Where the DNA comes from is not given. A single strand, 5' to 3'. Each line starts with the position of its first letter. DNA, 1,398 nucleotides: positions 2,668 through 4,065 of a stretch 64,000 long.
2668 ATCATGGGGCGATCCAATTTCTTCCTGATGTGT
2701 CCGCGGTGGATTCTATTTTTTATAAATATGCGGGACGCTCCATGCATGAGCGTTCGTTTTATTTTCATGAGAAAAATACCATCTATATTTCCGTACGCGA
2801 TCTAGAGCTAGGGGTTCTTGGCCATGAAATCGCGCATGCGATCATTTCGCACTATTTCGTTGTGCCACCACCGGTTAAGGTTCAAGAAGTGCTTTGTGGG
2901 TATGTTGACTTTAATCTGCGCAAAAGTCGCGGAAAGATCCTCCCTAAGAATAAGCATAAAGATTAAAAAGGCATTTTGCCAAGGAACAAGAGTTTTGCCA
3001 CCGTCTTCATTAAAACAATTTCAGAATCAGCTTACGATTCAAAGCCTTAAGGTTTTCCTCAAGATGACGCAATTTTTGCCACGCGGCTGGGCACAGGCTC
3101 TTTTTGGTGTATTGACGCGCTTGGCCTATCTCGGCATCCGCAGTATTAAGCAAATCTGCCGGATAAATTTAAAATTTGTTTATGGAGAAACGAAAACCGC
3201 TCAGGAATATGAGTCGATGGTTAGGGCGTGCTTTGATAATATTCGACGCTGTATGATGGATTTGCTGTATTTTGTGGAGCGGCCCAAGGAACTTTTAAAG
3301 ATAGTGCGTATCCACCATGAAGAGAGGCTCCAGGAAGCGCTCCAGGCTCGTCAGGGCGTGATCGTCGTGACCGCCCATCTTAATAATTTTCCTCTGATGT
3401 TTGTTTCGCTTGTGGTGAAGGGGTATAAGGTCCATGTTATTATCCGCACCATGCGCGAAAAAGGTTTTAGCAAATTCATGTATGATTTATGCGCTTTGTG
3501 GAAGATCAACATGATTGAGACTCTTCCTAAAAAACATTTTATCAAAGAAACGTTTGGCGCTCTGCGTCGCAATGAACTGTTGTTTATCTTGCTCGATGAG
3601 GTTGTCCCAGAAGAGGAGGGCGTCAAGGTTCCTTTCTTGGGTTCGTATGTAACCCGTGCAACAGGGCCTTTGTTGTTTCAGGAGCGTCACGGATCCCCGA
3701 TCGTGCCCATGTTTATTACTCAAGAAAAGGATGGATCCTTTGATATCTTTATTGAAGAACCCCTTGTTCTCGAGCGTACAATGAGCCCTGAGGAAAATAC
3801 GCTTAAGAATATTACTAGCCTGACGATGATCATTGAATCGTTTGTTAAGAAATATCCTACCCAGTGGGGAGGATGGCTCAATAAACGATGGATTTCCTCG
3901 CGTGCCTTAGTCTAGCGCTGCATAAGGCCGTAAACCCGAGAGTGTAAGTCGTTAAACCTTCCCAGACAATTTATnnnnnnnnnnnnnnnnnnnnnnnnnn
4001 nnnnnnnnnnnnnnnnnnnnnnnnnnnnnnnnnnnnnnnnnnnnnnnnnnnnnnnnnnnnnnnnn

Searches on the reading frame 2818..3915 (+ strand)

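Call 9: search_protein_families(library=pfam, proteins=[window:2818-3915:+], max_evalue=0.00001)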
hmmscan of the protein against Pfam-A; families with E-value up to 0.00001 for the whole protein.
window:2818-3915:+ (365 aa): 1 family
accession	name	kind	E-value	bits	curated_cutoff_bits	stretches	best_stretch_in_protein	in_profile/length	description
PF03279.18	Lip_A_acyltrans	-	1.4e-32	113.6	22.3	1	79-358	21-293/295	Bacterial lipid A biosynthesis acyltransferase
